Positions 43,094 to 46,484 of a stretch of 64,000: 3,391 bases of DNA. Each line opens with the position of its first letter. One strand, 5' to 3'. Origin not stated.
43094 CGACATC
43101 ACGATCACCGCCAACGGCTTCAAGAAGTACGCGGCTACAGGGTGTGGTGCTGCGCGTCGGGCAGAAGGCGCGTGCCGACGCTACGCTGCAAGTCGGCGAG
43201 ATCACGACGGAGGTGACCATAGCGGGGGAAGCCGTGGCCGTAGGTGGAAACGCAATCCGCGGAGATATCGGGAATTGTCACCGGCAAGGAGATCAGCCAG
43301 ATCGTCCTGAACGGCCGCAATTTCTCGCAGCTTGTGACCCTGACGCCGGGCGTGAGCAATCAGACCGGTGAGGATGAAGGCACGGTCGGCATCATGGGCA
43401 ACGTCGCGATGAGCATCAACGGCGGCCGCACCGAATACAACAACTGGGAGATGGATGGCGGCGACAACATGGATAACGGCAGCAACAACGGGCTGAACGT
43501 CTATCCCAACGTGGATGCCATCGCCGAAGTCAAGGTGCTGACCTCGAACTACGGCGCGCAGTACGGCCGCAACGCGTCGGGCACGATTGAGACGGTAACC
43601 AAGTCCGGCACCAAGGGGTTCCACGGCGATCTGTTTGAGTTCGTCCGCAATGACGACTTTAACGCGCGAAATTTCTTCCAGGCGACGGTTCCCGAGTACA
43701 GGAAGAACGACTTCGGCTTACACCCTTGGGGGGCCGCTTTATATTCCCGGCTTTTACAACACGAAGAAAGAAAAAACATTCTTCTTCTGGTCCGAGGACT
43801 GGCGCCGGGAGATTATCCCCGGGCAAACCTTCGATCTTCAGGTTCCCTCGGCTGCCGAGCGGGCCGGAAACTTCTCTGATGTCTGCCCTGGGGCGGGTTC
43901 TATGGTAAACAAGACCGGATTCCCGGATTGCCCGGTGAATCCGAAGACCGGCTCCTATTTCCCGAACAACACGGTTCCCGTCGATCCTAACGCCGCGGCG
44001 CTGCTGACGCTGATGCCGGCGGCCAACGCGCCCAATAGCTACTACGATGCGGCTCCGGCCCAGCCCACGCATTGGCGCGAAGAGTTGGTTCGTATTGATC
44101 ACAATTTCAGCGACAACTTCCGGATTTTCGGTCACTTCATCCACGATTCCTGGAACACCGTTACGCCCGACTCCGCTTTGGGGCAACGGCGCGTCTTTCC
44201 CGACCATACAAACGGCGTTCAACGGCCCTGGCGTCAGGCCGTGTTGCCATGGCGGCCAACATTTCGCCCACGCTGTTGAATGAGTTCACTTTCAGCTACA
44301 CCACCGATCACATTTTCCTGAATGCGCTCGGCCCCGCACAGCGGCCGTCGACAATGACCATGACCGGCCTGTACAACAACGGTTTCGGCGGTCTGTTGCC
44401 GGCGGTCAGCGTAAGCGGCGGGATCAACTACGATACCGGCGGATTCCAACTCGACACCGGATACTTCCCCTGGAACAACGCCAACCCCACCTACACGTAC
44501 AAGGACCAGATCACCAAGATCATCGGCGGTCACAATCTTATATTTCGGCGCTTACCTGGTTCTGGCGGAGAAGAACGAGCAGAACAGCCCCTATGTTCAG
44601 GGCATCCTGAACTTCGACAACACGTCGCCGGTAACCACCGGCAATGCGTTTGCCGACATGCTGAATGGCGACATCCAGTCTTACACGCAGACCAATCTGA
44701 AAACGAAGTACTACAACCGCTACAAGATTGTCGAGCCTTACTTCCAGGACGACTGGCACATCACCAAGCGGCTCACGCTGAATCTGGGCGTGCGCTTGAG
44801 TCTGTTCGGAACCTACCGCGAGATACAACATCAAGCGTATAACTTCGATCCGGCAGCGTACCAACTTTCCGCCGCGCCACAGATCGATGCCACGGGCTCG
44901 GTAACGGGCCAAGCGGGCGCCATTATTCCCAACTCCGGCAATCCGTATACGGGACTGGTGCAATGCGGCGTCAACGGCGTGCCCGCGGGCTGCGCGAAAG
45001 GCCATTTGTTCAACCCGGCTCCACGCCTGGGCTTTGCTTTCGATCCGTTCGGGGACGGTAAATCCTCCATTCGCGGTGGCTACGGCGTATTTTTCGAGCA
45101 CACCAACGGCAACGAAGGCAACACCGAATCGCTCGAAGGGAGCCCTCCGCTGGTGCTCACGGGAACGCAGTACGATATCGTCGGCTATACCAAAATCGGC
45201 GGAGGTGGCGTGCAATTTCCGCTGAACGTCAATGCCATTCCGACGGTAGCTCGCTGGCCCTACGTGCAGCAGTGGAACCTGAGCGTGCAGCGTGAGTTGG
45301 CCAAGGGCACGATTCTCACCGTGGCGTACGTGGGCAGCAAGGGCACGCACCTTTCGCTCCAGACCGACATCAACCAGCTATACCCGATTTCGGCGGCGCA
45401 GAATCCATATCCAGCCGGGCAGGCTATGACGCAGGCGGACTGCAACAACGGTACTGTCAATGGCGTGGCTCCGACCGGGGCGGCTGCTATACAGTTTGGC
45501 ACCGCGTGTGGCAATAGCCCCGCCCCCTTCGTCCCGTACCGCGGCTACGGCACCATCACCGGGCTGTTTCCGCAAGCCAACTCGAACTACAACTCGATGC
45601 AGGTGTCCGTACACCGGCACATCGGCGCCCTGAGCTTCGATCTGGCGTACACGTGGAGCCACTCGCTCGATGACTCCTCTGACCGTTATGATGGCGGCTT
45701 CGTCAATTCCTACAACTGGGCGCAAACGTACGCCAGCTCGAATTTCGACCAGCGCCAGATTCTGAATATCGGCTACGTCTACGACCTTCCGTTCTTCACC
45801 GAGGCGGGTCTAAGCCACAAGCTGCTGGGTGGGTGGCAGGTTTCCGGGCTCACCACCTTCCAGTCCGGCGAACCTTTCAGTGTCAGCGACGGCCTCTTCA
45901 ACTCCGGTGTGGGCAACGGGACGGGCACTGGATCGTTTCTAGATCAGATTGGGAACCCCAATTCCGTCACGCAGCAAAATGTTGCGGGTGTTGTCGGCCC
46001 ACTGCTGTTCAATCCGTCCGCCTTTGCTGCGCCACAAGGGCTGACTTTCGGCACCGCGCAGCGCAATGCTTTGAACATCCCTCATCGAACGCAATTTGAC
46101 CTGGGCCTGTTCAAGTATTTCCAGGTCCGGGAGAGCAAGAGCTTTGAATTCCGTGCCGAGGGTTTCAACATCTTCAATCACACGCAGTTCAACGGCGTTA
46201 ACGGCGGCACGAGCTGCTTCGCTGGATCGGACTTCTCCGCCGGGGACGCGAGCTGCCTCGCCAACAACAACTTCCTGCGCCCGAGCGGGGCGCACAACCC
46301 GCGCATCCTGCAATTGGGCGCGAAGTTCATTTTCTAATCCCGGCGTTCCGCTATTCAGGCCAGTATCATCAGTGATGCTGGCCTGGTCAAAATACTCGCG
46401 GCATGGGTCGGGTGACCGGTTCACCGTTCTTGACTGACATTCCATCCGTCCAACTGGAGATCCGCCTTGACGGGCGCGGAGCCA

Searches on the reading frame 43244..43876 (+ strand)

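Call 58: search_protein_families(library=pfam, max_evalue=0.001, proteins=[window:43244-43876:+])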
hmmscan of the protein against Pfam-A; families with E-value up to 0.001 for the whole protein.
window:43244-43876:+ (211 aa): 2 families
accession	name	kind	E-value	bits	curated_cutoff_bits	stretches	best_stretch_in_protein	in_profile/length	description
PF25183.1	OMP_b-brl_4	-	4.6e-14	52.2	30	1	118-159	1-45/838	Outer membrane beta barrel domain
PF07715.20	Plug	-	3.1e-06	28.1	23.9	1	11-113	11-105/107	TonB-dependent Receptor Plug Domain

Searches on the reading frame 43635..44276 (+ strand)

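Call 58: search_protein_families(library=pfam, max_evalue=0.001, proteins=[window:43635-44276:+])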
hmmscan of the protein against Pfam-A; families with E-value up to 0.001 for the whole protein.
window:43635-44276:+ (214 aa): 1 family
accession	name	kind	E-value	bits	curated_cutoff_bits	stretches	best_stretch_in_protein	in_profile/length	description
PF25183.1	OMP_b-brl_4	-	3.3e-27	95.7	30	1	23-213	39-217/838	Outer membrane beta barrel domain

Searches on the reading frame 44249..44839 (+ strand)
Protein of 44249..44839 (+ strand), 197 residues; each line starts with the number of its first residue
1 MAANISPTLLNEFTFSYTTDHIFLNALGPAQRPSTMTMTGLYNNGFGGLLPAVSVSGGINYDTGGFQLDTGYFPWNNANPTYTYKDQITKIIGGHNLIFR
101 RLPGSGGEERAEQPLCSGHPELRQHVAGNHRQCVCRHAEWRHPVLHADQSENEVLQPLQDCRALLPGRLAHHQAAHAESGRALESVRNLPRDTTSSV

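Call 58: search_protein_families(library=pfam, max_evalue=0.001, proteins=[window:44249-44839:+])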
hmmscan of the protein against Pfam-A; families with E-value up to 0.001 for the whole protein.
window:44249-44839:+ (197 aa): 1 family
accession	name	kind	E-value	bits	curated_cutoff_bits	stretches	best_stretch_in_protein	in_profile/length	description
PF25183.1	OMP_b-brl_4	-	2.2e-08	33.4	30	1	5-98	214-302/838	Outer membrane beta barrel domain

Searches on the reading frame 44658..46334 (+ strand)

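Call 58: search_protein_families(library=pfam, max_evalue=0.001, proteins=[window:44658-46334:+])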
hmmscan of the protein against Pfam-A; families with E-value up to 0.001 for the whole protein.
window:44658-46334:+ (559 aa): 1 family
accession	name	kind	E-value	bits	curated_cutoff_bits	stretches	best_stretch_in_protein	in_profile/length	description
PF25183.1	OMP_b-brl_4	-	1.1e-114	385.1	30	1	2-517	345-817/838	Outer membrane beta barrel domain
